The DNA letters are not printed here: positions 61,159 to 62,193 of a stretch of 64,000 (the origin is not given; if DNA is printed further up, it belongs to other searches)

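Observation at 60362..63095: Atypical ars locus: ArsR - ArsI/CadI-like VOC protein with vicinal Cys pairs - aquaglyceroporin - decayed oxidoreductase - ArsC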

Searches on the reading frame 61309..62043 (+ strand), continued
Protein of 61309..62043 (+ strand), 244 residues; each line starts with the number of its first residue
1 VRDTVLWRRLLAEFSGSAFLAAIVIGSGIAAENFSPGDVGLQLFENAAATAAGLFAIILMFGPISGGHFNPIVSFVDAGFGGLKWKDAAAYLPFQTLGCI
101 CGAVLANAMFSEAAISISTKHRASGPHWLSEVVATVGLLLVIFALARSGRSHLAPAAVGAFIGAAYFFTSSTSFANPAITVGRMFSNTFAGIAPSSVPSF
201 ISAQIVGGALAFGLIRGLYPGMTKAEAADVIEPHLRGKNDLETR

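Call 21: find_homologous_proteins(query=window:61309-62043:+, max_evalue=0.00001)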
Query window:61309-62043:+ (244 aa): 8000 proteins with E <= 0.00001 among 8000 candidates; the best 120 are listed.
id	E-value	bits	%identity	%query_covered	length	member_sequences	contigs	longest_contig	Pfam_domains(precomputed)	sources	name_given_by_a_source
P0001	1.3e-145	501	95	100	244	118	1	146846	PF00230.26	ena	-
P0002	2.3e-141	487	91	100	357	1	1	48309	PF00230.26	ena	-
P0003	8.3e-141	485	91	100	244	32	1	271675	PF00230.26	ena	-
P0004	1.8e-140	484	90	100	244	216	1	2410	PF00230.26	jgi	jgi:glycerol uptake facilitator-like aquaporin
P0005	9.5e-138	475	89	100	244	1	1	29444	PF00230.26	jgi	jgi:glycerol uptake facilitator-like aquaporin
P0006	2.1e-135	468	88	100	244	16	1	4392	PF00230.26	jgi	jgi:glycerol uptake facilitator-like aquaporin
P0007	6.5e-135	466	88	100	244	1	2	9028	PF00230.26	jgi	jgi:glycerol uptake facilitator-like aquaporin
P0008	1.1e-134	465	88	100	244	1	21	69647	PF00230.26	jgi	jgi:arsenate reductase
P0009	1.4e-134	465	88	100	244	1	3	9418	PF00230.26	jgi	-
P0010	1.6e-134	465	88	100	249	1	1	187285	PF00230.26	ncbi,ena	-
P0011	1.6e-134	465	88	100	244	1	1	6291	PF00230.26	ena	-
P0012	2.1e-134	464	88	100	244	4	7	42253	PF00230.26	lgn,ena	-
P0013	4.0e-134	463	88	100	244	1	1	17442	PF00230.26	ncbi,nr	ncbi:MAG TPA: MIP/aquaporin family protein [Acidimicrobiales bacterium]|nr:MIP/aquaporin family prot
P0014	7.2e-134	463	88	100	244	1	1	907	PF00230.26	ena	-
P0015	1.0e-133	462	87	100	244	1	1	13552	PF00230.26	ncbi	-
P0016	1.9e-133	461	87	100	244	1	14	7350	PF00230.26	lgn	-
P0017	3.0e-133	461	87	100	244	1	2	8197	PF00230.26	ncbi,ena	-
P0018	5.9e-133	460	87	100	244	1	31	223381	PF00230.26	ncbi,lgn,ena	-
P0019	6.3e-133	460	86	100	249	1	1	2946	PF00230.26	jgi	-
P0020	6.9e-133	459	87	100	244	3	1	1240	PF00230.26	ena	-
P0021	7.1e-133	459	87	100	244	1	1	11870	PF00230.26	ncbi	-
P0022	7.4e-133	459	87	100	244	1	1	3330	PF00230.26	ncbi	-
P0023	8.2e-133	459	85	100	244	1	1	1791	PF00230.26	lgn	-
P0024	8.3e-133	459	86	100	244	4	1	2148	PF00230.26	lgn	-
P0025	9.7e-133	459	87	100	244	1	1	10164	PF00230.26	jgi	jgi:glycerol uptake facilitator-like aquaporin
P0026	1.0e-132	459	87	100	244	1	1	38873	PF00230.26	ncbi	ncbi:MAG: MIP/aquaporin family protein [Acidimicrobiales bacterium]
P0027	1.1e-132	459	87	100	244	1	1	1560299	PF00230.26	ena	-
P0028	1.1e-132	459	86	100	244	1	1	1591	PF00230.26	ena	-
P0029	1.1e-132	459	87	100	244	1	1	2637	PF00230.26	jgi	jgi:arsenate reductase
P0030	1.3e-132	459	86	100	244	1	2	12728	PF00230.26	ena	-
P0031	1.3e-132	459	86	100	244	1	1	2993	PF00230.26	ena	-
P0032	1.3e-132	459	86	100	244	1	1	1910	PF00230.26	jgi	jgi:glycerol uptake facilitator-like aquaporin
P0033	1.6e-132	458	86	100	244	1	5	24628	PF00230.26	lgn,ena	-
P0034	1.6e-132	458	86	100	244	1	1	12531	PF00230.26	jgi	jgi:arsenate reductase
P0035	1.6e-132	458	86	100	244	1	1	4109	PF00230.26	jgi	jgi:glycerol uptake facilitator-like aquaporin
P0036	1.8e-132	458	86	100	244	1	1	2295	PF00230.26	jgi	jgi:glycerol uptake facilitator-like aquaporin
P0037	1.8e-132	458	86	100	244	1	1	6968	PF00230.26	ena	-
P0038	2.0e-132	458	86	100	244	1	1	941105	PF00230.26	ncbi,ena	-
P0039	2.1e-132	458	86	100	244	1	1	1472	PF00230.26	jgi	-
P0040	2.4e-132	458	86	100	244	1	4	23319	PF00230.26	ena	-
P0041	2.5e-132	458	86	100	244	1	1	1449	PF00230.26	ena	-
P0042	2.7e-132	458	85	100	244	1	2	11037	PF00230.26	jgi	-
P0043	3.0e-132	457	86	100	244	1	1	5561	PF00230.26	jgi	jgi:glycerol uptake facilitator-like aquaporin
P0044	3.4e-132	457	86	100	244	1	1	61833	PF00230.26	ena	-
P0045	3.5e-132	457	86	100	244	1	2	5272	PF00230.26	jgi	jgi:glycerol uptake facilitator-like aquaporin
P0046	3.5e-132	457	86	100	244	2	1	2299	PF00230.26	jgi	jgi:glycerol uptake facilitator-like aquaporin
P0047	3.9e-132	457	86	100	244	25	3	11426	PF00230.26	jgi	jgi:glycerol uptake facilitator-like aquaporin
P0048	4.1e-132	457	85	100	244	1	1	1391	PF00230.26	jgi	-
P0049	4.7e-132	457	86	100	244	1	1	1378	PF00230.26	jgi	jgi:glycerol uptake facilitator-like aquaporin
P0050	4.8e-132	457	86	100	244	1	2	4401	PF00230.26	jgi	jgi:arsenate reductase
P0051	5.0e-132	457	87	100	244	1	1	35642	PF00230.26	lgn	-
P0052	5.3e-132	457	85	100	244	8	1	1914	PF00230.26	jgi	jgi:glycerol uptake facilitator-like aquaporin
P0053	6.7e-132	456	86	100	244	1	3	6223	PF00230.26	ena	-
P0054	8.8e-132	456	86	100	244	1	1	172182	PF00230.26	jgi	jgi:arsenate reductase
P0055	8.8e-132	456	86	100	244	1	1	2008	PF00230.26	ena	-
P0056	9.0e-132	456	86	100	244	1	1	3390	PF00230.26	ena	-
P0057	1.1e-131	456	86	100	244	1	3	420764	PF00230.26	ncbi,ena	ncbi:MAG: MIP/aquaporin family protein [Acidimicrobiales bacterium]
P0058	1.2e-131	455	86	100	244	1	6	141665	PF00230.26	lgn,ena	-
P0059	1.3e-131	455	86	100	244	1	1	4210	PF00230.26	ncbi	-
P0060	1.6e-131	455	86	100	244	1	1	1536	PF00230.26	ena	-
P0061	1.7e-131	455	86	100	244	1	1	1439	PF00230.26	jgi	-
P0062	2.2e-131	455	86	100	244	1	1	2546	PF00230.26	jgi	jgi:glycerol uptake facilitator-like aquaporin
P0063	2.5e-131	454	86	100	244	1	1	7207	PF00230.26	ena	-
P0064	2.6e-131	454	85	100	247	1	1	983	PF00230.26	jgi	-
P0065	3.5e-131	454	86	100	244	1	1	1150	PF00230.26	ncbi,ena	-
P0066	4.3e-131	454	85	100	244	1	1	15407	PF00230.26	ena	-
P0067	5.8e-131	453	91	97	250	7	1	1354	PF00230.26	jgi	jgi:glycerol uptake facilitator-like aquaporin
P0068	6.2e-131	453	86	100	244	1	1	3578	PF00230.26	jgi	jgi:glycerol uptake facilitator-like aquaporin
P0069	6.7e-131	453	84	100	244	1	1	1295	PF00230.26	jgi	jgi:arsenate reductase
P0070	7.0e-131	453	84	100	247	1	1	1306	PF00230.26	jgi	jgi:arsenate reductase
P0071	8.0e-131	453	85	100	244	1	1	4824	PF00230.26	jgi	-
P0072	9.1e-131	453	85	100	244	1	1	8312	PF00230.26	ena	-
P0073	9.2e-131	452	86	100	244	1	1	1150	PF00230.26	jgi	jgi:arsenate reductase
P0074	1.6e-130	452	87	100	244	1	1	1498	PF00230.26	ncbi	-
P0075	1.9e-130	451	86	100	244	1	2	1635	PF00230.26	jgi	-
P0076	2.8e-130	451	85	100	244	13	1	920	PF00230.26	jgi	jgi:arsenate reductase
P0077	3.1e-130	451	84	100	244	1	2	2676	PF00230.26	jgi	jgi:arsenate reductase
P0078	6.0e-130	450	84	100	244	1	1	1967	PF00230.26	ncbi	-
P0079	8.5e-130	449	89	98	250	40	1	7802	PF00230.26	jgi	jgi:arsenate reductase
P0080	2.6e-129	448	85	100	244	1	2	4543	PF00230.26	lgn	-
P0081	4.3e-129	447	87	98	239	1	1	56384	PF00230.26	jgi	jgi:arsenate reductase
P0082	8.0e-129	446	87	98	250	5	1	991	PF00230.26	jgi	jgi:arsenate reductase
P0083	1.1e-128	446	85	100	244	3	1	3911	PF00230.26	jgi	-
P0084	1.4e-128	445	84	100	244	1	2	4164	PF00230.26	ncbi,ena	-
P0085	1.4e-128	445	86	98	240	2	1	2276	PF00230.26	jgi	jgi:arsenate reductase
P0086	1.7e-128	445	83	100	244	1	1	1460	PF00230.26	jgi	jgi:glycerol uptake facilitator-like aquaporin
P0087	2.1e-128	445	84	100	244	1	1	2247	PF00230.26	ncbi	-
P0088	2.2e-128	445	84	100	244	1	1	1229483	PF00230.26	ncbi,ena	-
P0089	2.8e-128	444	87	99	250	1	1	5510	PF00230.26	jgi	jgi:glycerol uptake facilitator-like aquaporin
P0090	3.9e-128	444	86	98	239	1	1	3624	PF00230.26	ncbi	-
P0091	4.0e-128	444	86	100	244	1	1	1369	PF00230.26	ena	-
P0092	9.5e-128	443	84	100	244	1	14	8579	PF00230.26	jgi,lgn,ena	jgi:glycerol uptake facilitator-like aquaporin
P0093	1.0e-127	443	85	100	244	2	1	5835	PF00230.26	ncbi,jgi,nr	ncbi:MAG TPA: MIP/aquaporin family protein [Acidimicrobiales bacterium]|nr:MIP/aquaporin family prot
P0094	1.5e-127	442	84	100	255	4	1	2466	PF00230.26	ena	-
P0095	1.7e-127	442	86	99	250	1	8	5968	PF00230.26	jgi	jgi:glycerol uptake facilitator-like aquaporin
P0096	1.9e-127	442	84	100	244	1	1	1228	PF00230.26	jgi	jgi:arsenate reductase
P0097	2.3e-127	441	86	100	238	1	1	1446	PF00230.26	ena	-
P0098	3.6e-127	441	85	100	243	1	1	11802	PF00230.26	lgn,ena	-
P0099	3.9e-127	441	83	100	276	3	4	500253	PF00230.26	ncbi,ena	-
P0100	5.6e-127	440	84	98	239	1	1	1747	PF00230.26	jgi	jgi:arsenate reductase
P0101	6.7e-127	440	85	100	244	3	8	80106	PF00230.26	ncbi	ncbi:MAG: aquaporin [Acidimicrobiales bacterium]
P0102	1.0e-126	439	86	99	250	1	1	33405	PF00230.26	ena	-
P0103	1.0e-126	439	87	98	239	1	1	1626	PF00230.26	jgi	jgi:arsenate reductase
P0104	1.0e-126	439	86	99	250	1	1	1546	PF00230.26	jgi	jgi:glycerol uptake facilitator-like aquaporin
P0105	1.6e-126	439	85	99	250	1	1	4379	PF00230.26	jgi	jgi:glycerol uptake facilitator-like aquaporin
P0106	2.2e-126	438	85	100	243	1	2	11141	PF00230.26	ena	-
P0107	5.7e-126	437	83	99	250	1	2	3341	PF00230.26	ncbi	-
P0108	7.3e-126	436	87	96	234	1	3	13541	PF00230.26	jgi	jgi:arsenate reductase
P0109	7.4e-126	436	82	100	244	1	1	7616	PF00230.26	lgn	-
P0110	1.0e-125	436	87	98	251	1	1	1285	PF00230.26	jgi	jgi:glycerol uptake facilitator-like aquaporin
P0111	1.1e-125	436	91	89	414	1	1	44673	PF00230.26,PF00903.32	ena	-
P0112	1.8e-125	435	81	100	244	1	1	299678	PF00230.26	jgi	jgi:arsenate reductase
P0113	3.6e-125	434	87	96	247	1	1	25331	PF00230.26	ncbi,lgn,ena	-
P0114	3.7e-125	434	87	97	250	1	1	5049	PF00230.26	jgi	jgi:glycerol uptake facilitator-like aquaporin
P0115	5.9e-125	433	84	98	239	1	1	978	PF00230.26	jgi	jgi:arsenate reductase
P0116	5.9e-125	433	86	98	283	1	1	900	PF00230.26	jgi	jgi:glycerol uptake facilitator-like aquaporin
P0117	8.6e-125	433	86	98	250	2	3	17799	PF00230.26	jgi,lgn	jgi:arsenate reductase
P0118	9.3e-125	433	87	96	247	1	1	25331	PF00230.26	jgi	jgi:arsenate reductase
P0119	1.1e-124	433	83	100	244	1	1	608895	PF00230.26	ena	-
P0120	4.6e-124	431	88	96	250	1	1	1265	PF00230.26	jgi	jgi:arsenate reductase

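Call 22: search_dna_similar(query=window:61309-62043:+, collection=plasmids, mode=protein, max_rows=25, max_evalue=1e-8)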
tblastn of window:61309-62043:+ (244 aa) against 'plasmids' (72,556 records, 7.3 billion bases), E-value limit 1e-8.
Records with a match: 209; places in all: 216; records where one place covers at least 80% of the query: 206.
Best place of each record, by identity: <60% 209.
By first word of the organism name: Ralstonia 127; Sinorhizobium 22; Streptomyces 11; Rhizobium 8; Agrobacterium 6; Arthrobacter 4; Novosphingobium 4; Rathayibacter 3; Microvirga 3; Phyllobacterium 2; and 19 more.
By predicted mobility (MOB-suite, as given by PLSDB): mobilizable 103; non-mobilizable 75; conjugative 31.
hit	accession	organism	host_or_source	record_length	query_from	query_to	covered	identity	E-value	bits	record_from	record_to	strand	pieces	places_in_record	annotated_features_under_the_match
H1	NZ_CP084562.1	Arthrobacter sp. FW305-BF8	isolate,groundwater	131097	6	238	95%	58.0%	6e-59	207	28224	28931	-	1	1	MIP/aquaporin family protein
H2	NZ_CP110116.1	Arthrobacter sp. YA7-1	Solanum lycopersicum,Tomato (Solanum ...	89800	6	234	94%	59.0%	3e-63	220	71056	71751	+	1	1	MIP/aquaporin family protein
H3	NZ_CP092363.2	Mycolicibacterium crocinum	-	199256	1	234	96%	57.5%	7e-64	221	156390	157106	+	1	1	MIP/aquaporin family protein | metalloregulator ArsR/SmtB family transcription factor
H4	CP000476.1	Paenarthrobacter aurescens TC1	-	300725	6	234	94%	58.5%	2e-63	220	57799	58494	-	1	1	none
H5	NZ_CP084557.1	Arthrobacter sp. FW306-05-C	isolate,terrestrial sediment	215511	7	234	93%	58.8%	5e-63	219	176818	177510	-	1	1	MIP/aquaporin family protein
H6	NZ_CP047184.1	Rathayibacter sp. VKM Ac-2801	Androsace koso-poljanskii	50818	6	233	93%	58.4%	3e-60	211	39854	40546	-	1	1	MIP/aquaporin family protein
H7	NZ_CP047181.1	Rathayibacter festucae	Androsace koso-poljanskii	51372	6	233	93%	57.9%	1e-59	209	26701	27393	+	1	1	MIP/aquaporin family protein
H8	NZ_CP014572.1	Arthrobacter sp. D5-1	cell culture,Soil cores containing ...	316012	6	234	94%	56.8%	5e-62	216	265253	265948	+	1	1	MIP/aquaporin family protein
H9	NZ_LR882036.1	Agreia sp. COWG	acid mine drainage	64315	6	234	94%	56.8%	8e-53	190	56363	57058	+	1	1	MIP/aquaporin family protein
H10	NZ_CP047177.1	Rathayibacter sp. VKM Ac-2759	Tanacetum vulgare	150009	6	233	93%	57.1%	2e-58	206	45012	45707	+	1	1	MIP/aquaporin family protein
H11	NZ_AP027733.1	Frondihabitans sucicola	cell culture,Sap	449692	16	235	90%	56.9%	2e-59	209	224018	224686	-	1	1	MIP/aquaporin family protein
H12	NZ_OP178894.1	Amnibacterium kyonggiense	-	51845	6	234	94%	54.3%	4e-51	185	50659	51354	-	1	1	MIP/aquaporin family protein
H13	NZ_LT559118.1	Nonomuraea gerenzanensis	-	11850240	4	229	93%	53.7%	3e-54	194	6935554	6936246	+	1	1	none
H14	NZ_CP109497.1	Streptomyces sp. NBC_01431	-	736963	6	234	94%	52.8%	7e-44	164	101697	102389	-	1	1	aquaporin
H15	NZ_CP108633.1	Streptomyces sp. NBC_01136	-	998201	6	234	94%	51.9%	7e-49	179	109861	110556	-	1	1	MIP/aquaporin family protein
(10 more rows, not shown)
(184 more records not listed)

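Call 24: search_dna_similar(query=window:61309-62043:+, collection=plasmids, mode=protein, max_rows=60, max_evalue=1e-8, rows=spread)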
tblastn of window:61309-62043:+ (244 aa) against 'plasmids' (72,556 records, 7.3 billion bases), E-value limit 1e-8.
Records with a match: 209; places in all: 216; records where one place covers at least 80% of the query: 206.
Best place of each record, by identity: <60% 209.
By first word of the organism name: Ralstonia 127; Sinorhizobium 22; Streptomyces 11; Rhizobium 8; Agrobacterium 6; Arthrobacter 4; Novosphingobium 4; Rathayibacter 3; Microvirga 3; Phyllobacterium 2; and 19 more.
By predicted mobility (MOB-suite, as given by PLSDB): mobilizable 103; non-mobilizable 75; conjugative 31.
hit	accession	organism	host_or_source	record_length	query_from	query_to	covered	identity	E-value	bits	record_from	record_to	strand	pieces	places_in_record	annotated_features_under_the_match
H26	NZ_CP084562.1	Arthrobacter sp. FW305-BF8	isolate,groundwater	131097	6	238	95%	58.0%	6e-59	207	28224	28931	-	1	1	MIP/aquaporin family protein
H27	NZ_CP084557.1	Arthrobacter sp. FW306-05-C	isolate,terrestrial sediment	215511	7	234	93%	58.8%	5e-63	219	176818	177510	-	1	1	MIP/aquaporin family protein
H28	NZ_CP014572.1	Arthrobacter sp. D5-1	cell culture,Soil cores containing ...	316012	6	234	94%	56.8%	5e-62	216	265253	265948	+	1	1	MIP/aquaporin family protein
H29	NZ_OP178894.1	Amnibacterium kyonggiense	-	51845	6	234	94%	54.3%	4e-51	185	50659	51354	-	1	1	MIP/aquaporin family protein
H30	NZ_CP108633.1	Streptomyces sp. NBC_01136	-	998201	6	234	94%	51.9%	7e-49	179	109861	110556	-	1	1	MIP/aquaporin family protein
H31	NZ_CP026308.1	Ralstonia solanacearum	Musa sp.,pure culture,plants with Moko ...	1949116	1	232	95%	50.9%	2e-41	157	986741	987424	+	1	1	none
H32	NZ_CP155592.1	Ralstonia solanacearum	Musa sp.,cell culture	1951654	1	232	95%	50.9%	2e-41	157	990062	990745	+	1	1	none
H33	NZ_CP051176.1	Ralstonia solanacearum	Whole organism,tomato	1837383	1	232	95%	50.4%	1e-40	155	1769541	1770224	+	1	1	none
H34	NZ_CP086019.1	Ralstonia sp. RS642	sunflower,cell culture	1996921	4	224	91%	52.5%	6e-44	164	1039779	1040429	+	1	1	none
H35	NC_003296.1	Ralstonia pseudosolanacearum GMI1000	-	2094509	4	224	91%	52.5%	6e-44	164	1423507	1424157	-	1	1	none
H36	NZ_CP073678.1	Cupriavidus sp. KK10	Isolate,A bacterial consortium from ...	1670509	6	240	96%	48.9%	1e-41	157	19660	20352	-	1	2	none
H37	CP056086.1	Ralstonia solanacearum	cell clture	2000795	4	224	91%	52.0%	2e-43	163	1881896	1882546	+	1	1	aquaporin family protein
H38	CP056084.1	Ralstonia solanacearum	cell clture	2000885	4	224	91%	52.0%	2e-43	163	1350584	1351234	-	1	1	aquaporin family protein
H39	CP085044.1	Ralstonia solanacearum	sunflower,cell culture,stem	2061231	4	224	91%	52.0%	2e-43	163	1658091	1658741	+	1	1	aquaporin family protein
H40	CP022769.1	Ralstonia solanacearum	Solanum tuberosum,single cell,Potato ...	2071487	4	224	91%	52.0%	2e-43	163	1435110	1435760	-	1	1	aquaporin family protein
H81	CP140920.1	Sinorhizobium meliloti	Medicago lupulina,whole organism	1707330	8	205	81%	45.5%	4e-31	127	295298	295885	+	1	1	MIP/aquaporin family protein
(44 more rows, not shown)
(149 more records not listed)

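Call 25: get_annotated_region(hit=H81, flank=4000)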
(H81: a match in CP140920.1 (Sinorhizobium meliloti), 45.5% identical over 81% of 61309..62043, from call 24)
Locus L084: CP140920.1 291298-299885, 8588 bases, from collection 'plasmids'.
description: Sinorhizobium meliloti strain ml56 plasmid pSymA, complete sequence
organism: Sinorhizobium meliloti (NCBI taxid 382)
taxonomy: Bacteria; Pseudomonadota; Alphaproteobacteria; Hyphomicrobiales; Rhizobiaceae; Sinorhizobium; Sinorhizobium meliloti
host: -; source: Medicago lupulina,whole organism; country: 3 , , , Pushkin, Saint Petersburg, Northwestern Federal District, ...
typing (MOB-suite, as given by PLSDB): conjugative; relaxase MOBQ; mating-pair formation MPF_T
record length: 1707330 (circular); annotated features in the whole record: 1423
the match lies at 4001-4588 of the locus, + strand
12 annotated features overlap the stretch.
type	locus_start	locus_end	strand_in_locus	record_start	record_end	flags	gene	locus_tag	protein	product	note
CDS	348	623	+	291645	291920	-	-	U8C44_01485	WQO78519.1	hypothetical protein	-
CDS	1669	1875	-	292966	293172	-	-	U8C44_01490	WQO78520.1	CsbD family protein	-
CDS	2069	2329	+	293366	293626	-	-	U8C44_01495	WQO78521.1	hypothetical protein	-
CDS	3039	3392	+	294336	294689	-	-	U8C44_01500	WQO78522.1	metalloregulator ArsR/SmtB family transcription factor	-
CDS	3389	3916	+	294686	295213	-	-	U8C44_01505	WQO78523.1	arsenate reductase ArsC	-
CDS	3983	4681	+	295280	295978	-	-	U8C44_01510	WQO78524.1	MIP/aquaporin family protein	-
CDS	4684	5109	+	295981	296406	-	arsC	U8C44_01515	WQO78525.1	arsenate reductase (glutaredoxin)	-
CDS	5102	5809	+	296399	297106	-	arsH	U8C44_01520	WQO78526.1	arsenical resistance protein ArsH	-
CDS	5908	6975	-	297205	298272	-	-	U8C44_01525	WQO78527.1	PHB depolymerase family esterase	-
CDS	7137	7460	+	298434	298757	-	-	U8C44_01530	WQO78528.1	hypothetical protein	-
CDS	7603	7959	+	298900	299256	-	-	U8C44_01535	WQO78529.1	hypothetical protein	-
CDS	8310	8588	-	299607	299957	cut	-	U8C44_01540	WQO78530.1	hypothetical protein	-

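Call 26: get_annotated_region(hit=H3, flank=5000)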
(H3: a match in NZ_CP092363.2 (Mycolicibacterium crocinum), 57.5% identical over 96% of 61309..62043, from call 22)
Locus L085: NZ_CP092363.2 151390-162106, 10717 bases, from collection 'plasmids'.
description: Mycolicibacterium crocinum strain JCM 16369 plasmid unnamed, complete sequence
organism: Mycolicibacterium crocinum (NCBI taxid 388459)
taxonomy: Bacteria; Actinomycetota; Actinomycetes; Mycobacteriales; Mycobacteriaceae; Mycolicibacterium; Mycolicibacterium crocinum
host: -; source: -; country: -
typing (MOB-suite, as given by PLSDB): mobilizable; relaxase MOBF
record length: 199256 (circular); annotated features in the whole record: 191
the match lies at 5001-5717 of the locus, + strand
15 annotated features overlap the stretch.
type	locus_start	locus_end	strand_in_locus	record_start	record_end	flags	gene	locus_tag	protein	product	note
CDS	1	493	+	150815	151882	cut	pstS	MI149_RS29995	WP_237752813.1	phosphate ABC transporter substrate-binding protein PstS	GO:0006817 - phosphate ion transport [Evidence IEA]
CDS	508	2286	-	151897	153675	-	arsA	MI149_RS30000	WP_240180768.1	arsenical pump-driving ATPase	GO:0071722 - detoxification of arsenic-containing substance [Evidence IEA]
CDS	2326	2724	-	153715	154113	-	arsD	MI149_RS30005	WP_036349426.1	arsenite efflux transporter metallochaperone ArsD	GO:0046685 - response to arsenic-containing substance [Evidence IEA]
CDS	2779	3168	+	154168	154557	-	-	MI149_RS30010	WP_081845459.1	metalloregulator ArsR/SmtB family transcription factor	GO:0006355 - regulation of DNA-templated transcription [Evidence IEA]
CDS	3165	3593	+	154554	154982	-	-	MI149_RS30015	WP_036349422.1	arsenate reductase ArsC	-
CDS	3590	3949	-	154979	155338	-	-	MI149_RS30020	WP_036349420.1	Rv2640c family ArsR-like transcriptional regulator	-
CDS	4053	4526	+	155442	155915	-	-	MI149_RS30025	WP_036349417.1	ArsI/CadI family heavy metal resistance metalloenzyme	-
CDS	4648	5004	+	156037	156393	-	-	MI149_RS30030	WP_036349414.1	metalloregulator ArsR/SmtB family transcription factor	GO:0006355 - regulation of DNA-templated transcription [Evidence IEA]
CDS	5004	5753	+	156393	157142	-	-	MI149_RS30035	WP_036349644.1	MIP/aquaporin family protein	GO:0055085 - transmembrane transport [Evidence IEA]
CDS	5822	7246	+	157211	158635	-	-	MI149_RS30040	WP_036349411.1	FAD-dependent oxidoreductase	-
CDS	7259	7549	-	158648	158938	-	-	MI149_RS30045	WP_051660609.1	hypothetical protein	-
CDS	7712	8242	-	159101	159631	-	-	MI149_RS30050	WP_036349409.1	DinB family protein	-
CDS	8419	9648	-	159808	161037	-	-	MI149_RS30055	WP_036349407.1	hypothetical protein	-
CDS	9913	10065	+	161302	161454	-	-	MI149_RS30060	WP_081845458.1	Imm61 family immunity protein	-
CDS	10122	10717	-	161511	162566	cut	-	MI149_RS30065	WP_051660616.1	IS110 family transposase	-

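Call 27: get_annotated_region(hit=H26, flank=5000)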
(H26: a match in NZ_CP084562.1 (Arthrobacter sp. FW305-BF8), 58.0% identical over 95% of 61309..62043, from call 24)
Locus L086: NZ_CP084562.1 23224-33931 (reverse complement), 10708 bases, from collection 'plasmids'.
description: Arthrobacter sp. FW305-BF8 plasmid unnamed1
organism: Arthrobacter sp. FW305-BF8 (NCBI taxid 2879617)
taxonomy: Bacteria; Actinomycetota; Actinomycetes; Micrococcales; Micrococcaceae; Arthrobacter; Arthrobacter sp. FW305-BF8
host: -; source: isolate,groundwater; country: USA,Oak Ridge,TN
typing (MOB-suite, as given by PLSDB): non-mobilizable
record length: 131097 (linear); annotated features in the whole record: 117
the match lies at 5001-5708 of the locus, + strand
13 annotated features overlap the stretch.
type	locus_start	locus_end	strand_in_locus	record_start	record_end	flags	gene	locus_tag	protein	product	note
CDS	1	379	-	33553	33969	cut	-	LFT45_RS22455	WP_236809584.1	low molecular weight phosphatase family protein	-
CDS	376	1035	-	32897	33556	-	-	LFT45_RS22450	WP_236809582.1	arsenate reductase ArsC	-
CDS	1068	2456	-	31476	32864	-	-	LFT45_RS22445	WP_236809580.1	FAD-dependent oxidoreductase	-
CDS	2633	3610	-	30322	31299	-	trxB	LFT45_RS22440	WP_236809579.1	thioredoxin-disulfide reductase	-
CDS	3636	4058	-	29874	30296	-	-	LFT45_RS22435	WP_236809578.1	arsenate reductase ArsC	-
CDS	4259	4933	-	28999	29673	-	-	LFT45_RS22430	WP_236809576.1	helix-turn-helix domain-containing protein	-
CDS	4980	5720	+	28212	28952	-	-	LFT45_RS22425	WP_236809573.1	MIP/aquaporin family protein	GO:0055085 - transmembrane transport [Evidence IEA]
CDS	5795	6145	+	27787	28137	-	-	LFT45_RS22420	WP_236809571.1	metalloregulator ArsR/SmtB family transcription factor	GO:0006355 - regulation of DNA-templated transcription [Evidence IEA]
CDS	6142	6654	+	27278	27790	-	-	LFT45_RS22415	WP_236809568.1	GNAT family N-acetyltransferase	-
CDS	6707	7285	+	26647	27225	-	-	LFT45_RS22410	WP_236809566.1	DinB family protein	-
CDS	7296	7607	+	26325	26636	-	-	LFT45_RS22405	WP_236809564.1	thioredoxin family protein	-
CDS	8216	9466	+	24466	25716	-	-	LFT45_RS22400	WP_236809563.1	Nramp family divalent metal transporter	GO:0055085 - transmembrane transport [Evidence IEA]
CDS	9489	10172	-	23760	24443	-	-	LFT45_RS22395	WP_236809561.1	metal-dependent transcriptional regulator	-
